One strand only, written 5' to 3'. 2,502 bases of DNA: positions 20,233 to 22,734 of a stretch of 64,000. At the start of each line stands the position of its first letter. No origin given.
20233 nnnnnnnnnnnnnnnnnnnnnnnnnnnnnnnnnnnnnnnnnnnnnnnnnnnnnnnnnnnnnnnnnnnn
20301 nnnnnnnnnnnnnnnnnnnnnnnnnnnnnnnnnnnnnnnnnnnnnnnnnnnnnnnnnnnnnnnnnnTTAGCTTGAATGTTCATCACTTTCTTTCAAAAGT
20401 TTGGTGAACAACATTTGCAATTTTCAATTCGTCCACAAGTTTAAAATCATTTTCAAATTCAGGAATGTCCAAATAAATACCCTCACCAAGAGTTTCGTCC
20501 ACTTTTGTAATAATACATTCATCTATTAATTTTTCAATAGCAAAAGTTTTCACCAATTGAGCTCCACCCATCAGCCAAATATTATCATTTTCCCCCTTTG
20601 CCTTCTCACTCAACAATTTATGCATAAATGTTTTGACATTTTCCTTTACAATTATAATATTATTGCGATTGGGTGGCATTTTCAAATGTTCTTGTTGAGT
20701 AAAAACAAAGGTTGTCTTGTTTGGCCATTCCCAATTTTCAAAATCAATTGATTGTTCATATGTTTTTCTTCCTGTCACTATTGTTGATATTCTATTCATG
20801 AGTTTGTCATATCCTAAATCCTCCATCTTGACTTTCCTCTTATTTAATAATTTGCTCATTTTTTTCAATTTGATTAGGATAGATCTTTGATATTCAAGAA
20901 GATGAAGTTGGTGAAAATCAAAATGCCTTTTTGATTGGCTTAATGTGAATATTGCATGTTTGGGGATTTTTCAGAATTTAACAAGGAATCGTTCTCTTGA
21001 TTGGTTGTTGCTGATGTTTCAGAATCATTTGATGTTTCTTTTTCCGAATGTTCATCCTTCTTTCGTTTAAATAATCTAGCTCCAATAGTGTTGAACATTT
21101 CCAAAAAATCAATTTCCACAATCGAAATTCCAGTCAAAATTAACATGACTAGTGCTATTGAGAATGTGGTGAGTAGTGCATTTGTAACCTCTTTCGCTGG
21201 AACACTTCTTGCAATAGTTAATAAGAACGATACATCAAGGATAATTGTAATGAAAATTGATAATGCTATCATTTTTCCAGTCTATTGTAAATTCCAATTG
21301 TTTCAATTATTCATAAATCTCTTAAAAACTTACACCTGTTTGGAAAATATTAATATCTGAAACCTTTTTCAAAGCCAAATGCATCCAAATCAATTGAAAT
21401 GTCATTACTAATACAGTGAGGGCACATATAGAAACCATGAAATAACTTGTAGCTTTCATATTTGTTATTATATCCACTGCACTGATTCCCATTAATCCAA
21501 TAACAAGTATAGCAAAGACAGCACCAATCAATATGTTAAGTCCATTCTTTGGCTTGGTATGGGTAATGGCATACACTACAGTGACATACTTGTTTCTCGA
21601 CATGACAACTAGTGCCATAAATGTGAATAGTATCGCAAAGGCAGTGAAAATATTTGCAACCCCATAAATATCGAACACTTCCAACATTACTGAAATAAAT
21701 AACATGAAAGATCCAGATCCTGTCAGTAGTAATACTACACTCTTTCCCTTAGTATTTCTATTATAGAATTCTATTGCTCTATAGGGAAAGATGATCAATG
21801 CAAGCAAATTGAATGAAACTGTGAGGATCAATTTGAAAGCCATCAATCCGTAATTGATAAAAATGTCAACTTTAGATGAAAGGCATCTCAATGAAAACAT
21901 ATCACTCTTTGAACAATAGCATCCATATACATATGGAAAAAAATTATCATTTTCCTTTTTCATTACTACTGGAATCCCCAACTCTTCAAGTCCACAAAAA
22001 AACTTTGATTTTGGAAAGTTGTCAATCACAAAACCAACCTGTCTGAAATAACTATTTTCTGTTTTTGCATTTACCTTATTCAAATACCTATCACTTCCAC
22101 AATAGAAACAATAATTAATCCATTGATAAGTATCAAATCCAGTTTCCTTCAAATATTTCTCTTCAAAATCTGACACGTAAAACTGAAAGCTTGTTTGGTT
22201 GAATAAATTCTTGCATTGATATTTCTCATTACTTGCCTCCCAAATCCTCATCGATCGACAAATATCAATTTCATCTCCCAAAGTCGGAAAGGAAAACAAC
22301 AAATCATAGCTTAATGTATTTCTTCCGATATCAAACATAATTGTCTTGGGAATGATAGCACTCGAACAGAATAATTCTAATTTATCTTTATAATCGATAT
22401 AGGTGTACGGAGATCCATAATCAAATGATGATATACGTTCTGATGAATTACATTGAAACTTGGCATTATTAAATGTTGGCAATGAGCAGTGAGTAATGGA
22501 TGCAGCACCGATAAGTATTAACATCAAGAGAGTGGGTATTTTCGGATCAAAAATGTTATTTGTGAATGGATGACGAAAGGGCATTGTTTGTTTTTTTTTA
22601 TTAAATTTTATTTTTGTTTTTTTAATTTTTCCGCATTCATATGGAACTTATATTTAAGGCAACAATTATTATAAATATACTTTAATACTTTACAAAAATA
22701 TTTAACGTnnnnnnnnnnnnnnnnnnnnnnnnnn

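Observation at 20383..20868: Intronless bacterial-type RibD_C / DHFR-family gene (candidate horizontal acquisition)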

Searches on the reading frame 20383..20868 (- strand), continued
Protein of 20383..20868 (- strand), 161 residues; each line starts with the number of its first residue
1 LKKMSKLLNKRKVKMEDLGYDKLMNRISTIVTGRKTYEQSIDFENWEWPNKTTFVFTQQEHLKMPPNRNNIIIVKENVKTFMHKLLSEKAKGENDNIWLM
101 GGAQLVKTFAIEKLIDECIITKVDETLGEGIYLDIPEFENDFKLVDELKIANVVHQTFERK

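Call 64: search_protein_families(library=pfam, proteins=[L017:4-1119:+, L017:1091-1567:+, L017:1564-2124:+, L017:2121-2909:+, L017:2893-3444:+, L017:3441-3986:+, L017:3983-4396:+, L017:4384-4809:+, L017:4710-5612:+, L017:5609-6076:+], max_evalue=0.001)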
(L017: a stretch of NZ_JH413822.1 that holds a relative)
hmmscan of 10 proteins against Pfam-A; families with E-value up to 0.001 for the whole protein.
L017:4-1119:+ (371 aa): 2 families
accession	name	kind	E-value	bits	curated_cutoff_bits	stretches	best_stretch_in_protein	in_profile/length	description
PF14534.12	DUF4440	-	3.4e-13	50.4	25.2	1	260-355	1-107/107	Domain of unknown function (DUF4440)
PF22600.2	MTPAP-like_central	-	0.00042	20.9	27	1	7-58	19-68/139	Poly(A) RNA polymerase, mitochondrial-like, central palm domain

L017:1091-1567:+ (158 aa): 1 family
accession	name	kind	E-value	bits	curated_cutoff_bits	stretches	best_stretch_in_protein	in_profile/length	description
PF00293.34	NUDIX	-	1.2e-17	64.6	21.1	1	15-141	5-131/134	NUDIX domain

L017:1564-2124:+ (186 aa): 1 family
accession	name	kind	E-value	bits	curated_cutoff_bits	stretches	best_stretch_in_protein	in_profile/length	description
PF13238.12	AAA_18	-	1.1e-06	29.6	29.4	1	8-132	1-112/128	AAA domain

L017:2121-2909:+ (262 aa): 10 families
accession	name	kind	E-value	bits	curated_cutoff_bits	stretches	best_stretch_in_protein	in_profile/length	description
PF13649.12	Methyltransf_25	-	5.8e-19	69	27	1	50-143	1-97/97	Methyltransferase domain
PF08241.18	Methyltransf_11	-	3.2e-14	53.8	21.2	1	51-147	1-95/95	Methyltransferase domain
PF13847.12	Methyltransf_31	-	9.4e-14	51.8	27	1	48-154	5-117/145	Methyltransferase domain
PF08242.18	Methyltransf_12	-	4.2e-12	47.1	30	1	51-144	1-97/98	Methyltransferase domain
PF13489.12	Methyltransf_23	-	1.3e-10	41.7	27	1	28-238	3-163/164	Methyltransferase domain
PF01209.24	Ubie_methyltran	-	6e-09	36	20.1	1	20-144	17-148/233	ubiE/COQ5 methyltransferase family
PF09445.16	Methyltransf_15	-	1.8e-05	24.8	22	1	48-108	2-64/165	RNA cap guanine-N2 methyltransferase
PF05175.20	MTS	-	2.1e-05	24.6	23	1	36-115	22-104/170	Methyltransferase small domain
PF02353.26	CMAS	-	0.00012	21.9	27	1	26-147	43-164/273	Mycolic acid cyclopropane synthetase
PF03848.20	TehB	-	0.00065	19.6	20.4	1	46-144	30-129/193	Tellurite resistance protein TehB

L017:2893-3444:+ (183 aa): 1 family
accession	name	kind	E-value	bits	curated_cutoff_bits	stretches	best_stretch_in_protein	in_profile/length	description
PF01872.23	RibD_C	-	3.9e-14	53.4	24.1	1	10-151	2-169/197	RibD C-terminal domain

L017:3441-3986:+ (181 aa): 2 families
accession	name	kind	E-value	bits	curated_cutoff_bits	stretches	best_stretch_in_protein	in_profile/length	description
PF13523.12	Acetyltransf_8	-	1.8e-13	50.8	27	1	14-162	7-143/145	Acetyltransferase (GNAT) domain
PF13302.13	Acetyltransf_3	-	6.8e-09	37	25.4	1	4-157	3-138/138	Acetyltransferase (GNAT) domain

L017:3983-4396:+ (137 aa): 3 families
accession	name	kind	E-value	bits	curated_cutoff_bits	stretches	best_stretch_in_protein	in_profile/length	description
PF00903.31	Glyoxalase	-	7.1e-14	52.7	20.6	1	6-111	2-121/121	Glyoxalase/Bleomycin resistance protein/Dioxygenase superfamily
PF12681.13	Glyoxalase_2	-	6.5e-05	23.3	30.1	1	8-111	3-113/118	Glyoxalase-like domain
PF18029.7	Glyoxalase_6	-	0.00028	22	23.6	1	9-111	2-105/106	Glyoxalase-like domain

L017:4384-4809:+ (141 aa): 0 families

L017:4710-5612:+ (300 aa): 2 families
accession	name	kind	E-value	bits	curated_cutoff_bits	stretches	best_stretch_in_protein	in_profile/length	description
PF01636.29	APH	-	7.1e-11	42.8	23.2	1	46-209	55-214/239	Phosphotransferase enzyme family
PF01633.27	Choline_kinase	-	2.9e-08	33.8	29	1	69-211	69-210/300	Choline/ethanolamine kinase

L017:5609-6076:+ (155 aa): 3 families
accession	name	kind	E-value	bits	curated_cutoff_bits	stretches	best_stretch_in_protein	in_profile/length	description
PF00583.31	Acetyltransf_1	-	5.7e-13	49.6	20.7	1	27-135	10-116/116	Acetyltransferase (GNAT) family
PF13508.13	Acetyltransf_7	-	3.9e-12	46.8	27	1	54-136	5-83/84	Acetyltransferase (GNAT) domain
PF13673.13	Acetyltransf_10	-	5.9e-10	39.6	23.6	1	54-146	33-117/128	Acetyltransferase (GNAT) domain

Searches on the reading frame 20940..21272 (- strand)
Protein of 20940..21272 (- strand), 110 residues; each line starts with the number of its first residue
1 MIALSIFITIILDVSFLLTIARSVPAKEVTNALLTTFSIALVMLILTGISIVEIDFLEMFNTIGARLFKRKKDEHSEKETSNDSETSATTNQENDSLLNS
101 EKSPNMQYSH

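Call 4: search_protein_families(library=pfam, proteins=[window:20940-21272:-], max_evalue=0.01)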
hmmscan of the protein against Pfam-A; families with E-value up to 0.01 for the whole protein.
window:20940-21272:- (110 aa): 1 family
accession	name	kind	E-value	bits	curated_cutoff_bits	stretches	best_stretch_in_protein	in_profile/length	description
PF01733.24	Nucleoside_tran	-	0.0096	15.8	29.8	0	16-94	48-127/309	Nucleoside transporter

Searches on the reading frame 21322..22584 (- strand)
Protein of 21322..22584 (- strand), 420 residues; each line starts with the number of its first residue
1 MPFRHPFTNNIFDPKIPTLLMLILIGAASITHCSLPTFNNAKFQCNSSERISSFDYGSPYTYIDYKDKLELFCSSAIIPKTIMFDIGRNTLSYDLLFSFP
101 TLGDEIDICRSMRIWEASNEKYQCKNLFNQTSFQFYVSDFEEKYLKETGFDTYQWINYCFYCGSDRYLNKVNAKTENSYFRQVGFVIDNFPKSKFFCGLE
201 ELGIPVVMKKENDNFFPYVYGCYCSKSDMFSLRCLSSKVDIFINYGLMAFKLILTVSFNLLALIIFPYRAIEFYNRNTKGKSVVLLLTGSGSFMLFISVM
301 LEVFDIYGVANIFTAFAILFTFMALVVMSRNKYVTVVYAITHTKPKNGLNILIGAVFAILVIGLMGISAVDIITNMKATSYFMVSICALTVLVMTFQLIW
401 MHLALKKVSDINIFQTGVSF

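Call 4: search_protein_families(library=pfam, proteins=[window:21322-22584:-], max_evalue=0.01)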
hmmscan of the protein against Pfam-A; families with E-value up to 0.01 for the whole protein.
window:21322-22584:- (420 aa): 0 families

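Call 58: list_cluster_members(proteins=[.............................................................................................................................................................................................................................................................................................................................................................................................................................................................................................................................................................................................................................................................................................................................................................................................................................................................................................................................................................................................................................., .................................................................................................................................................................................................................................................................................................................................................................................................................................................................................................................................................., window:21325-22584:-, window:17580-20363:+, window:20386-20868:-, window:6584-9133:-, window:10068-10787:-, window:16524-17222:+, window:26571-27080:-, window:44375-44833:+])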
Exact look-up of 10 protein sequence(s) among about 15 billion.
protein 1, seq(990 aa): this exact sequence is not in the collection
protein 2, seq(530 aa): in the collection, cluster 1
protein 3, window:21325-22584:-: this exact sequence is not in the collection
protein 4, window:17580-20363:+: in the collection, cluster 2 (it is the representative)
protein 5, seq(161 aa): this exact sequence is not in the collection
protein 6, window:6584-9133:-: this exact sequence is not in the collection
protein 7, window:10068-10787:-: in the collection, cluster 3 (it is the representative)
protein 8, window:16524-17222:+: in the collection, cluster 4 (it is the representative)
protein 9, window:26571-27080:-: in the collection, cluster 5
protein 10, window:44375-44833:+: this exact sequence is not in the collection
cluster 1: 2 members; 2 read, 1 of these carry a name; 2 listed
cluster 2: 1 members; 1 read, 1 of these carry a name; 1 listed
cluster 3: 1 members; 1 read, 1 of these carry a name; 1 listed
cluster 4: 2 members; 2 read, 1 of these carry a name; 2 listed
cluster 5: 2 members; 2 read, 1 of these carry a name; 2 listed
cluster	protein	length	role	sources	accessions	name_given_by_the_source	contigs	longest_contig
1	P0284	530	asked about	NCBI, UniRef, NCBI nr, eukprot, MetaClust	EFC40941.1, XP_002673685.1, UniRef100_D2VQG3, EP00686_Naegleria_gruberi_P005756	predicted protein [Naegleria gruberi] | Predicted protein n=1 Tax=Naegleria gruberi TaxID=5762 RepID=D2VQG3_NAEGR | uncharacterized protein NAEGRDRAFT_71216 [Naegleria gruberi]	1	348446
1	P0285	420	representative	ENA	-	-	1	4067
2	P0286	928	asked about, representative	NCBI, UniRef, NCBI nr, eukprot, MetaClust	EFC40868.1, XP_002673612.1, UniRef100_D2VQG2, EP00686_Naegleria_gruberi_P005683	peptidase [Naegleria gruberi] | Peptidase n=1 Tax=Naegleria gruberi TaxID=5762 RepID=D2VQG2_NAEGR | XP_002673612.1 peptidase [Naegleria gruberi]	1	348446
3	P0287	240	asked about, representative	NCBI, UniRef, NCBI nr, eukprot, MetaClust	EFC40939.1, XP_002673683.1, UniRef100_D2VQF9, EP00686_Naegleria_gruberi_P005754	predicted protein [Naegleria gruberi] | Predicted protein n=1 Tax=Naegleria gruberi TaxID=5762 RepID=D2VQF9_NAEGR | uncharacterized protein NAEGRDRAFT_71212 [Naegleria gruberi]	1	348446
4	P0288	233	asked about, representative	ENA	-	-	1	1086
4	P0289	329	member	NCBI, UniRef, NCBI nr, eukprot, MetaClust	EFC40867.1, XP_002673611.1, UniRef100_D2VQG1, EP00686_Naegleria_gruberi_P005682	predicted protein [Naegleria gruberi] | Predicted protein n=1 Tax=Naegleria gruberi TaxID=5762 RepID=D2VQG1_NAEGR | uncharacterized protein NAEGRDRAFT_71214 [Naegleria gruberi]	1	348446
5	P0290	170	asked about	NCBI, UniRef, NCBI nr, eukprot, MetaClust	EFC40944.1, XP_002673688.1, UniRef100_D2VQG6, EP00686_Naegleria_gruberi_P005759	predicted protein [Naegleria gruberi] | Predicted protein n=1 Tax=Naegleria gruberi TaxID=5762 RepID=D2VQG6_NAEGR | uncharacterized protein NAEGRDRAFT_71219 [Naegleria gruberi]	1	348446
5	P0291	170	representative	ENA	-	-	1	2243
